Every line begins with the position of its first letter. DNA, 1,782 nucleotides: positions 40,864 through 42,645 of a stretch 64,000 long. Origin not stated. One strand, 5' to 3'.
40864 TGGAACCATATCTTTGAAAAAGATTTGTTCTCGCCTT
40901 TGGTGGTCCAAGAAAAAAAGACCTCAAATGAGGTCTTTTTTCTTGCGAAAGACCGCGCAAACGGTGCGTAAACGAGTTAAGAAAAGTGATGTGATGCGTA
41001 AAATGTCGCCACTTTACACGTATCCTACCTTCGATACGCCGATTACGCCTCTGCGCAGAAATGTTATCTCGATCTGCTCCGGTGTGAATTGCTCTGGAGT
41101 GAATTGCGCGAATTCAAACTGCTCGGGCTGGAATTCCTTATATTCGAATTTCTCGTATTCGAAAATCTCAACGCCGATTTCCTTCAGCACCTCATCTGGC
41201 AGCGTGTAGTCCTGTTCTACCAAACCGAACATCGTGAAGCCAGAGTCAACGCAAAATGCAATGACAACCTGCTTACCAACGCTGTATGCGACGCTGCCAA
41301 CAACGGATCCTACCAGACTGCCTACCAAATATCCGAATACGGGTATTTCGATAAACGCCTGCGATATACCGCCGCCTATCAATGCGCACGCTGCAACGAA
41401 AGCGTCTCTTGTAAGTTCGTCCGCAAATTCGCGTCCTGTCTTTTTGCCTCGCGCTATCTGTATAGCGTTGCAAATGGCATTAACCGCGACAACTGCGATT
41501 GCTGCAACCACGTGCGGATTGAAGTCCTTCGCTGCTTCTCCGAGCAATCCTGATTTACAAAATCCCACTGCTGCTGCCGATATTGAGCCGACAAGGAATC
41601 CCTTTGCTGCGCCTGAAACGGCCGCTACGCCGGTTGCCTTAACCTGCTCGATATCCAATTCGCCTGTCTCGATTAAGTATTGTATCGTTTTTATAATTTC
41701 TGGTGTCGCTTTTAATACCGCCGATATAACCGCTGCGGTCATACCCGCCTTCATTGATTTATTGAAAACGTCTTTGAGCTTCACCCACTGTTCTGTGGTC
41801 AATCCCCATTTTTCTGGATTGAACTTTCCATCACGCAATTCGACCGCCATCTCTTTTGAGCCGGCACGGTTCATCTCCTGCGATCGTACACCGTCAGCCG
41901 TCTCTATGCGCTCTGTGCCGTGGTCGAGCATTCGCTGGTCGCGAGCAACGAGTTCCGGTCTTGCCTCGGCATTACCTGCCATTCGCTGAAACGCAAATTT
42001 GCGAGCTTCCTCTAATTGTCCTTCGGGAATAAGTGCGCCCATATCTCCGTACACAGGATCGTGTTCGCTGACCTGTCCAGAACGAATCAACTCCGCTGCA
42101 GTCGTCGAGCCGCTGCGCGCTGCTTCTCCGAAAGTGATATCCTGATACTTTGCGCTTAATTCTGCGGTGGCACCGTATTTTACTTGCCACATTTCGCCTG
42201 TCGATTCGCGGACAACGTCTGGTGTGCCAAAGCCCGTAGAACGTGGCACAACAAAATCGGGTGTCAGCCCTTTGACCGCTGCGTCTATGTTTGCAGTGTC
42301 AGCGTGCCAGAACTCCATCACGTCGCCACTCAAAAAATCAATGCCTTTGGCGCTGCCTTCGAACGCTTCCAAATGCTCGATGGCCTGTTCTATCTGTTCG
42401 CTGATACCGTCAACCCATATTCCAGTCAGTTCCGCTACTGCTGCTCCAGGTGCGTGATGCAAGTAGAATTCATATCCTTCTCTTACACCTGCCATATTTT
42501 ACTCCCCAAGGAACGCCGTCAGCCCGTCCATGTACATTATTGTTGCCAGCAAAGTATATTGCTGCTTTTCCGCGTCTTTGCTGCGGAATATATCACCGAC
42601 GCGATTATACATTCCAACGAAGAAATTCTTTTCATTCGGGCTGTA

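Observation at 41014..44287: Terminal four-gene sub-operon of unknown function: candidate undescribed defence / abortive-infection module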

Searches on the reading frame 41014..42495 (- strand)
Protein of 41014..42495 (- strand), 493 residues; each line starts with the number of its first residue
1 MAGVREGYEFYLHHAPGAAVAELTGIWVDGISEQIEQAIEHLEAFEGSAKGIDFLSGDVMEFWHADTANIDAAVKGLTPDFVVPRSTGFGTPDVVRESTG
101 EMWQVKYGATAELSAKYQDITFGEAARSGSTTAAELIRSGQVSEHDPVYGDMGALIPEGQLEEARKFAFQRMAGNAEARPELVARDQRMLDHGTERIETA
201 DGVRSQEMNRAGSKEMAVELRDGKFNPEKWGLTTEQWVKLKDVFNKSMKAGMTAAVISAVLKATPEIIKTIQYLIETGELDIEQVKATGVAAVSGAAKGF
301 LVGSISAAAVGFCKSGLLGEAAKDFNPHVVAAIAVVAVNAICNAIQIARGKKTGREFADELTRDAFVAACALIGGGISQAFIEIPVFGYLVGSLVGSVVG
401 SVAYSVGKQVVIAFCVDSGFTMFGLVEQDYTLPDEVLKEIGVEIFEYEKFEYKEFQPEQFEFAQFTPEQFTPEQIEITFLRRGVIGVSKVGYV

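Call 3: search_protein_families(library=pfam, proteins=[window:41014-42495:-], max_evalue=1)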
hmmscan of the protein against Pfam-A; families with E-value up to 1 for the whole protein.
window:41014-42495:- (493 aa): 0 families

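Call 4: search_protein_families(library=padloc, proteins=[window:41014-42495:-], max_evalue=1)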
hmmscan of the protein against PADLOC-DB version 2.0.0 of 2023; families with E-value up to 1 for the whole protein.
window:41014-42495:- (493 aa): 2 families
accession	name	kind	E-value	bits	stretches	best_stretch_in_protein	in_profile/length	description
PDLC04409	PDC-M09B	-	7.7e-10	35.9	1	243-406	238-391/480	-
PDLC04408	PDC-M09B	-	5.9e-05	19.8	1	246-406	245-399/486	-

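Call 5: search_protein_families(library=phrogs, proteins=[window:41014-42495:-], max_evalue=1)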
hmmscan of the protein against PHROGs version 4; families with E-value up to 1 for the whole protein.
window:41014-42495:- (493 aa): 2 families
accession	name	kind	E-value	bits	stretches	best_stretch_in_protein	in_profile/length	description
phrog_20572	-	unknown function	0.22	12.9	1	219-257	23-61/81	-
phrog_27136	-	unknown function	0.75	10.2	0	311-400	75-162/224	-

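Call 6: search_protein_families(library=ncbifam, proteins=[window:41014-42495:-], max_evalue=1)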
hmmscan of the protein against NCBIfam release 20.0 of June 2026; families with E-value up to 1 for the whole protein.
window:41014-42495:- (493 aa): 0 families

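Call 10: find_homologous_proteins(query=window:41014-42495:-)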
Query window:41014-42495:- (493 aa): 728 proteins with E <= 0.001 among 8000 candidates; the best 120 are listed.
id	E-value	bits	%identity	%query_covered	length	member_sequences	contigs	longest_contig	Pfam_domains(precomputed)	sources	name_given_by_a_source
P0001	0.0e+0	1083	100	100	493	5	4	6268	-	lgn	-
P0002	2.2e-242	823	76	100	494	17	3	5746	-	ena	-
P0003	8.5e-241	818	75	100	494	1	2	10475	-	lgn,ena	-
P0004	9.3e-237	805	73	100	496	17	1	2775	-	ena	-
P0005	4.2e-221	753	68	100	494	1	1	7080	-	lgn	-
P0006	8.6e-206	703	64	100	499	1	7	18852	-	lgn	-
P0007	1.4e-159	550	51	100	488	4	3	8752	-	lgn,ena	-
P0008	4.4e-158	545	50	99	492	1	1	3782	-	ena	-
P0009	2.6e-139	483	47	100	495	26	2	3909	-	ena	-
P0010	7.2e-138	479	48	100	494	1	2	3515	-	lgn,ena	-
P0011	2.0e-137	477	48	100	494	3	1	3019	-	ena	-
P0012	1.3e-135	471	47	100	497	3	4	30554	-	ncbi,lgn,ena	-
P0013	1.3e-131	458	45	100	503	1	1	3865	-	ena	-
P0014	9.4e-131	455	45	100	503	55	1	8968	-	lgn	-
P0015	1.6e-129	451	44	100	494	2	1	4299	-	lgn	-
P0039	5.3e-126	440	43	100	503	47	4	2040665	-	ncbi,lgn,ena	-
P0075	1.5e-123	432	44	100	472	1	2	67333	-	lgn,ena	-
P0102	2.3e-120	421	42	100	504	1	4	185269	-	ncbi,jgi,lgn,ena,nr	ncbi:MAG: hypothetical protein E7298_13720 [Lachnospiraceae bacterium]|nr:hypothetical protein [Lach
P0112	2.7e-119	417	42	100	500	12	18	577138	-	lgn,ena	-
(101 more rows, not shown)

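Call 13: find_encoding_contigs(protein=P0039, flank=8000, max_places=3)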
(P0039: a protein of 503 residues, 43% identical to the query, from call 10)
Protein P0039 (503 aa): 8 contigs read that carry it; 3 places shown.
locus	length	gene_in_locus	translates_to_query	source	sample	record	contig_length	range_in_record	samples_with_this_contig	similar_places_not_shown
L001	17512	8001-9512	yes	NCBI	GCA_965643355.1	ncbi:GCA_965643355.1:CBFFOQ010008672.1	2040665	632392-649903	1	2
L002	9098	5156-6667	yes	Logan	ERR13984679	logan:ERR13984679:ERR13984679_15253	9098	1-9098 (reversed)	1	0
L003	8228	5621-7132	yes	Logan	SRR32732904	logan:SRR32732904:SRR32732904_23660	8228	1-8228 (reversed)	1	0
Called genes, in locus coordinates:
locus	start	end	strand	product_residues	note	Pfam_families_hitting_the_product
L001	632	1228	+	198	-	-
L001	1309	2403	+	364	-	PF12358:DUF3644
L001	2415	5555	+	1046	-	PF04313:HSDR_N, PF04851:ResIII, PF18766:SWI2_SNF2, PF22679:T1R_D3-like, PF11867:T1RH-like_C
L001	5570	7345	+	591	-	PF03235:GmrSD_N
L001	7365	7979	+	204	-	-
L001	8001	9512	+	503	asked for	-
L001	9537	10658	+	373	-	PF03747:ADP_ribosyl_GH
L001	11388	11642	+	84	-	-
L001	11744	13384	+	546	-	PF00239:Resolvase, PF07508:Recombinase, PF13408:Zn_ribbon_recom, PF14287:DUF4368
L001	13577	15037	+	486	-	PF07690:MFS_1, PF13347:MFS_2, PF11700:ATG22 (weak)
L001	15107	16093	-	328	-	PF04041:Glyco_hydro_130, PF22847:Glyco_hydro_43_rel (faint)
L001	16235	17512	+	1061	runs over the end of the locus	PF01074:Glyco_hydro_38N, PF09261:Alpha-mann_mid, PF07748:Glyco_hydro_38C, PF17677:Glyco_hydro38C2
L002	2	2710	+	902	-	?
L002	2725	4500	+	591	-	PF03235:GmrSD_N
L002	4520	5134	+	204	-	-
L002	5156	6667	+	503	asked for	-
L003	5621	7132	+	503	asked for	-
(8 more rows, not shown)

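Call 14: find_encoding_contigs(protein=P0102, flank=8000, max_places=3)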
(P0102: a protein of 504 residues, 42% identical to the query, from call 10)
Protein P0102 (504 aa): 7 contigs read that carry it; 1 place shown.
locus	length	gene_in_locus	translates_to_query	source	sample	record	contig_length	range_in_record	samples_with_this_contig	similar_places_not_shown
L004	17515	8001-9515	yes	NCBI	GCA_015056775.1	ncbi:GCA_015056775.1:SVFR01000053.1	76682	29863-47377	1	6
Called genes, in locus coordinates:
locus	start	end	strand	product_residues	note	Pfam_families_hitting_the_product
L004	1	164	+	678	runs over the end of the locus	PF14338:Mrr_N, PF20720:nSTAND3 (weak), PF07728:AAA_5, PF28529:McrB_lid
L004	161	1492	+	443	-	PF10117:McrBC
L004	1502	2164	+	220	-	-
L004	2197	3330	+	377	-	-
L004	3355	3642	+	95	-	-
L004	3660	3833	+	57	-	-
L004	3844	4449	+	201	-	-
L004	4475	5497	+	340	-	PF10127:RlaP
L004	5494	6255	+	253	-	PF10127:RlaP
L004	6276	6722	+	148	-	PF12641:Flavodoxin_3 (faint), PF12724:Flavodoxin_5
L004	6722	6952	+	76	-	-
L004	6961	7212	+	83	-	-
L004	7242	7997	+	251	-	-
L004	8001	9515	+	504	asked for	-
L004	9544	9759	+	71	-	-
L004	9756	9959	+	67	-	-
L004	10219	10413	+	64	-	-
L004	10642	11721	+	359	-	PF00004:AAA, PF07726:AAA_3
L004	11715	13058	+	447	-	PF13203:DUF2201_N, PF09967:DUF2201, PF13519:VWA_2 (weak)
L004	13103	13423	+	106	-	-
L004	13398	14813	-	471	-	PF03432:Relaxase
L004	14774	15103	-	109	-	PF21983:NikA-like, PF05713:MobC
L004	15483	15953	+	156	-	-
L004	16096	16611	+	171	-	-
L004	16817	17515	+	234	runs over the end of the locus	PF00563:EAL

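Call 15: find_encoding_contigs(protein=P0112, flank=8000, max_places=3)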
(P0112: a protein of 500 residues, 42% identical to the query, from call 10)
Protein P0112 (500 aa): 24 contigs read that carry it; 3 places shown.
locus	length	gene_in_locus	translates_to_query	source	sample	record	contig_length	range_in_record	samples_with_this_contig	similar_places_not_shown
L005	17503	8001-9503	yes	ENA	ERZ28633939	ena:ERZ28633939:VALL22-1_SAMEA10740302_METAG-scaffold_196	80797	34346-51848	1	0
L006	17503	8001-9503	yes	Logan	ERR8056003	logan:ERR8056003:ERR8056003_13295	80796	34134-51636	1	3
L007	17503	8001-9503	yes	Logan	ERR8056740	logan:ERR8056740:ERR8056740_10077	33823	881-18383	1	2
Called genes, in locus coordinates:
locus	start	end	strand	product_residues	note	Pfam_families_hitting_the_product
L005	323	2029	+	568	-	PF00664:ABC_membrane, PF00005:ABC_tran, PF02463:SMC_N (weak)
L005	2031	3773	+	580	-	PF00664:ABC_membrane (weak), PF00005:ABC_tran, PF02463:SMC_N (weak)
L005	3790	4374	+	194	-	-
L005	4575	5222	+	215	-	-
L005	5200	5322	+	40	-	-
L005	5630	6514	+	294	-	PF16162:KwaB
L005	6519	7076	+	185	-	PF28043:KwaA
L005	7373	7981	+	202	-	-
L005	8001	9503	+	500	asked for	-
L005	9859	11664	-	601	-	-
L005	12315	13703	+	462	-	PF01336:tRNA_anti-codon, PF00152:tRNA-synt_2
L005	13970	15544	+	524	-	PF00005:ABC_tran, PF13304:AAA_21 (faint), PF08402:TOBE_2 (faint)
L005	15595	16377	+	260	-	PF00528:BPD_transp_1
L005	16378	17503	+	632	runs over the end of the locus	PF00528:BPD_transp_1, PF02030:Lipoprotein_8 (faint), PF01547:SBP_bac_1, PF13531:SBP_bac_11, PF13416:SBP_bac_8, PF13343:SBP_bac_6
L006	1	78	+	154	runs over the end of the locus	PF12641:Flavodoxin_3 (faint), PF12682:Flavodoxin_4, PF12724:Flavodoxin_5 (faint)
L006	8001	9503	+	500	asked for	-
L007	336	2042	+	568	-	PF00664:ABC_membrane, PF00005:ABC_tran, PF02463:SMC_N (weak)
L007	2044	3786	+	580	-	PF00664:ABC_membrane (weak), PF00005:ABC_tran, PF02463:SMC_N (weak)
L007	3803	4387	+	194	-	-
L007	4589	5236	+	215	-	-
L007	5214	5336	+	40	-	-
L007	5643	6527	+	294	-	PF16162:KwaB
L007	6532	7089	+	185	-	PF28043:KwaA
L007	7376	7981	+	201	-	-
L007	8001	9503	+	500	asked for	-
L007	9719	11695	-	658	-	-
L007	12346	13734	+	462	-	PF01336:tRNA_anti-codon, PF00152:tRNA-synt_2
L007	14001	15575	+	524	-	PF00005:ABC_tran, PF13304:AAA_21 (faint), PF08402:TOBE_2 (faint)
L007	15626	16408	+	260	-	PF00528:BPD_transp_1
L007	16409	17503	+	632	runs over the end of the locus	PF00528:BPD_transp_1, PF02030:Lipoprotein_8 (faint), PF01547:SBP_bac_1, PF13531:SBP_bac_11, PF13416:SBP_bac_8, PF13343:SBP_bac_6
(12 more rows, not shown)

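Call 20: search_protein_families(library=padloc, proteins=[L001:7365-7979:+, L004:7242-7997:+, L005:7373-7981:+, P0039, P0102, P0112, L001:9537-10658:+], max_evalue=0.1)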
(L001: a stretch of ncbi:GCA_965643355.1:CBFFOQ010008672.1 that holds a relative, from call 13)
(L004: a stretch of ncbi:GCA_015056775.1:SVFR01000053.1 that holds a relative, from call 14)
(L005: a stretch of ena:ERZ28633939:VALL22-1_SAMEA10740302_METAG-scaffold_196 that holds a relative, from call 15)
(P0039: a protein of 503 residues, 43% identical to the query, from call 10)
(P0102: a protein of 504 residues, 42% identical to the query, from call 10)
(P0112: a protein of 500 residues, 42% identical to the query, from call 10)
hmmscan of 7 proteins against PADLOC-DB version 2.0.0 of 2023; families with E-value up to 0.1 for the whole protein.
L001:7365-7979:+ (204 aa): 0 families

L004:7242-7997:+ (251 aa): 0 families

L005:7373-7981:+ (202 aa): 1 family
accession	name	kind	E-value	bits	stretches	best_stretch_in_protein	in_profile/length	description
PDLC00271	PtuA1|PtuA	-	0.011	13.3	1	51-167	107-223/421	AAA ATPase domain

P0039 (503 aa): 3 families
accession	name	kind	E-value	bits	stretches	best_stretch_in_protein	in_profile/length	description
PDLC04409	PDC-M09B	-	6.1e-14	49.4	1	34-418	46-394/480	-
PDLC04408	PDC-M09B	-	1.9e-07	28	1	51-417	67-401/486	-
PDLC05027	PDC-S48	-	0.045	10.8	1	159-260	193-285/411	-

P0102 (504 aa): 2 families
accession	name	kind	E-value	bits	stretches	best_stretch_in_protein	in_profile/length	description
PDLC04409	PDC-M09B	-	1.8e-12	44.6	1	35-415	50-391/480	-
PDLC04408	PDC-M09B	-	4.4e-07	26.8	1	160-414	145-398/486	-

P0112 (500 aa): 2 families
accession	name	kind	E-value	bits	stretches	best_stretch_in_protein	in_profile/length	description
PDLC04409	PDC-M09B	-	7.7e-11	39.2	1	189-413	205-391/480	-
PDLC04408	PDC-M09B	-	1e-08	32.1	1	115-415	108-397/486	-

L001:9537-10658:+ (373 aa): 0 families

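Call 21: find_encoding_contigs(protein=P0003, flank=8000, max_places=3)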
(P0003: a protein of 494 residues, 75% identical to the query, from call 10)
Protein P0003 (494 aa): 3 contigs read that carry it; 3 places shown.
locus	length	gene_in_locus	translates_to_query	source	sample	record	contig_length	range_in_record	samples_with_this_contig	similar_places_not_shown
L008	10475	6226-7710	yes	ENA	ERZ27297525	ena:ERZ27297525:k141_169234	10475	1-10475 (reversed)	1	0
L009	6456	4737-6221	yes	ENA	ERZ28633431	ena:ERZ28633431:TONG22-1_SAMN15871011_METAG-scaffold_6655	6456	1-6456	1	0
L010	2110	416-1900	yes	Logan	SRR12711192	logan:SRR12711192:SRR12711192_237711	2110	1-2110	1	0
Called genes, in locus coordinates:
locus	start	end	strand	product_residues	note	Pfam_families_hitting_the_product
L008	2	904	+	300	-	?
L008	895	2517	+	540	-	PF00239:Resolvase, PF07508:Recombinase, PF13408:Zn_ribbon_recom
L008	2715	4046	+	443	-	-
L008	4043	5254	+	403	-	PF14411:LHH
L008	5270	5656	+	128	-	PF14567:SUKH_5, PF14568:SUKH_6 (weak)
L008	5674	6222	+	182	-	-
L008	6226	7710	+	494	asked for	-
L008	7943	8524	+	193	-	-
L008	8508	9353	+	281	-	-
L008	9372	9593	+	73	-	-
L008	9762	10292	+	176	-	-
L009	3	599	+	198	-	?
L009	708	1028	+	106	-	-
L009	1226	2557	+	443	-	-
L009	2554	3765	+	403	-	PF14411:LHH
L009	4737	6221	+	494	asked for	-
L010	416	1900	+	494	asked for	-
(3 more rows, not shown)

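Call 22: find_encoding_contigs(protein=P0006, flank=8000, max_places=3)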
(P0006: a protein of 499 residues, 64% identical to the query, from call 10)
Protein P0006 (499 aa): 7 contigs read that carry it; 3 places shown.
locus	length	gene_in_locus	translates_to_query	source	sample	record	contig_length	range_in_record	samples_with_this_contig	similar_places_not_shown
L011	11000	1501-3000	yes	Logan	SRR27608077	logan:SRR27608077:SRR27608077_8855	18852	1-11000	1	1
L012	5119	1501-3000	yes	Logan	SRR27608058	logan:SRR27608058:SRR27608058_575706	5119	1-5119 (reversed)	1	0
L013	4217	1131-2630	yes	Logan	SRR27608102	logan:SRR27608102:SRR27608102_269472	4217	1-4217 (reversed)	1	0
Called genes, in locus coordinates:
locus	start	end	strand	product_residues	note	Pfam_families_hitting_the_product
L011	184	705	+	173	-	-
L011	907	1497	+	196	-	-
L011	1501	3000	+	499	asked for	-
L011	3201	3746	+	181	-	PF00293:NUDIX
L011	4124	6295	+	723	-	PF01751:Toprim (weak), PF01131:Topoisom_bac, PF13342:Toprim_Crpt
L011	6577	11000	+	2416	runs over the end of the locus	PF10091:Glycoamylase, PF06165:GH94_b-supersand, PF17167:Glyco_hydro_94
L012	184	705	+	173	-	-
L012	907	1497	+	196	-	-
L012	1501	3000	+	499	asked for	-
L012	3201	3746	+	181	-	PF00293:NUDIX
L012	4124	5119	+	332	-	?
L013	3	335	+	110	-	?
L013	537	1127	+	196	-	-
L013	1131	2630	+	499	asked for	-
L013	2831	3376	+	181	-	PF00293:NUDIX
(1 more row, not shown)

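Call 23: find_encoding_contigs(protein=P0012, flank=8000, max_places=3)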
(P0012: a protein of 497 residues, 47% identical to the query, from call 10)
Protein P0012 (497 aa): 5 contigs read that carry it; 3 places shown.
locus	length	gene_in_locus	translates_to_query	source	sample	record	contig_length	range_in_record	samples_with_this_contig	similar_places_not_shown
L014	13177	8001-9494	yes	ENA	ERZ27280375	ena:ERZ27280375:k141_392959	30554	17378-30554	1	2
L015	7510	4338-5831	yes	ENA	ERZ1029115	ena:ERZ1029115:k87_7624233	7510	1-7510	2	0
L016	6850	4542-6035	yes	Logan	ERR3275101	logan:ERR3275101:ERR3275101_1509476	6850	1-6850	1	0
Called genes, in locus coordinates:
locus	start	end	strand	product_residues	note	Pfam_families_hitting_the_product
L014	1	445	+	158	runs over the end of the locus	-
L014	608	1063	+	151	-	-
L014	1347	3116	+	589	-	PF00128:Alpha-amylase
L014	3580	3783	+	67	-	-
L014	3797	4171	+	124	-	-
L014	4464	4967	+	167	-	-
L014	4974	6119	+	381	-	PF20118:DUF6508, PF08719:NADAR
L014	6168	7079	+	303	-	PF14338:Mrr_N, PF04471:Mrr_cat, PF22722:NA-iREase1 (weak)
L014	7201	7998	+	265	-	-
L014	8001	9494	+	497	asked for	-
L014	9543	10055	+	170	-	-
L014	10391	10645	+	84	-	PF03683:UPF0175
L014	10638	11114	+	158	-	PF11848:DUF3368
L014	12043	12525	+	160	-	-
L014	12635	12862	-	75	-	-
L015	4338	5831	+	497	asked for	-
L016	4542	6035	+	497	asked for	-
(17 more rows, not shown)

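Call 37: find_related_loci(query=A2, collection=genome_contigs, flank=8000)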
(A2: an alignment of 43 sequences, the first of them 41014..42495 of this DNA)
Query A2 (493 aa) in genome_contigs; peptide patterns used: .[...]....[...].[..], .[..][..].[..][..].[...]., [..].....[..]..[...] (x = any residue, [..] = any of these).
187 stretches matched a pattern; 156 encode a relative of the query (tblastn E <= 1e-3); the best 80 are kept; 80 distinct loci.
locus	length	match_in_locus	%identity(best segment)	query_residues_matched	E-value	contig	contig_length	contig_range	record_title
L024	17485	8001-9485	74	1-493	0e+0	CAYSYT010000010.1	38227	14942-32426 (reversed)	MAG TPA_asm: uncultured Christensenella sp. isolate SRP350583_co2_471 genome assembly, contig: NODE_1331_length_38227_co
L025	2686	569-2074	44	1-493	2e-147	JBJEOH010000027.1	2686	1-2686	MAG: Acutalibacteraceae bacterium isolate LOHA17_bin.010 NODE_23028_length_2686_cov_56.405169, whole genome shotgun sequ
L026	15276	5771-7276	45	1-493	1e-139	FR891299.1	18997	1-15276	Clostridium sp. CAG:964 genomic scaffold, scf26, whole genome shotgun sequence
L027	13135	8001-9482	47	1-492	2e-138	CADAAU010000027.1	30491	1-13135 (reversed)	MAG: uncultured Coriobacteriaceae bacterium isolate RUG13125 genome assembly, contig: RUG13125_asm_27, whole genome shot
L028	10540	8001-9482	47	1-492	1e-137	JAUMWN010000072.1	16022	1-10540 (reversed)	MAG: Coriobacteriales bacterium isolate S14M_St_47 NODE_609_length_16022_cov_8.938561, whole genome shotgun sequence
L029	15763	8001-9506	44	1-493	1e-134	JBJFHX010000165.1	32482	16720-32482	MAG: Ruminococcus sp. isolate PUUB25_bin.011 NODE_691_length_32482_cov_7.354057, whole genome shotgun sequence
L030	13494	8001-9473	47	1-492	5e-133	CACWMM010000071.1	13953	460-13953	MAG: uncultured Olsenella sp. isolate RUG10717 genome assembly, contig: RUG10717_asm_71, whole genome shotgun sequence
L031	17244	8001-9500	45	1-492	8e-133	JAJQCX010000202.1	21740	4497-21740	MAG: Clostridia bacterium isolate C.9_7 NODE_349_length_21740_cov_8.378464, whole genome shotgun sequence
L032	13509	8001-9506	43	1-493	1e-131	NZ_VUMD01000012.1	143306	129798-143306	Clostridium porci strain WCA-389-WT-23D1 seq12, whole genome shotgun sequence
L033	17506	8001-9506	43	1-493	1e-130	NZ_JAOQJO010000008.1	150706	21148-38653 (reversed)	Waltera acetigignens strain f_CXY .18048_1_81.8, whole genome shotgun sequence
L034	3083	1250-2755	43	1-493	3e-134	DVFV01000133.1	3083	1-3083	MAG TPA_asm: Candidatus Coprosoma intestinipullorum isolate CHK147-3167 CHK147__C93448_L3083_ERR2241925, whole genome sh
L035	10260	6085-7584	44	1-493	5e-127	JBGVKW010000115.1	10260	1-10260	MAG: Agathobacter sp. isolate fecal_MAG_296 fecal_MAG_296_contig_0115, whole genome shotgun sequence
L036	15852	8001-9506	42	1-493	8e-127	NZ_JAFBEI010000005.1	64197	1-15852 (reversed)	Streptococcus saliviloxodontae strain DSM 27513 Ga0454051_05, whole genome shotgun sequence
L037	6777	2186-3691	41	1-493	1e-125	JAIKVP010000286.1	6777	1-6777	MAG: Lachnospiraceae bacterium isolate RUI405 k141_15396164_flag=1_multi=5.0000_len=6777, whole genome shotgun sequence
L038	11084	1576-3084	42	1-491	4e-125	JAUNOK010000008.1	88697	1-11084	MAG: Eubacteriales bacterium isolate S34M_St_44 NODE_69_length_88697_cov_14.762900, whole genome shotgun sequence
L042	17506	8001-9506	42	1-493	8e-121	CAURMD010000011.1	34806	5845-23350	MAG TPA_asm: uncultured Streptococcus sp. isolate ERR9968722_bin.8_MetaWRAP_v1.3_MAG genome assembly, contig: ERZ2161581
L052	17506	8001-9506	40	1-493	4e-118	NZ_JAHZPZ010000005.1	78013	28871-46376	Streptococcus infantis strain STn400 Sinfantis_STn400_NinaOddballs_Sia_NO_5, whole genome shotgun sequence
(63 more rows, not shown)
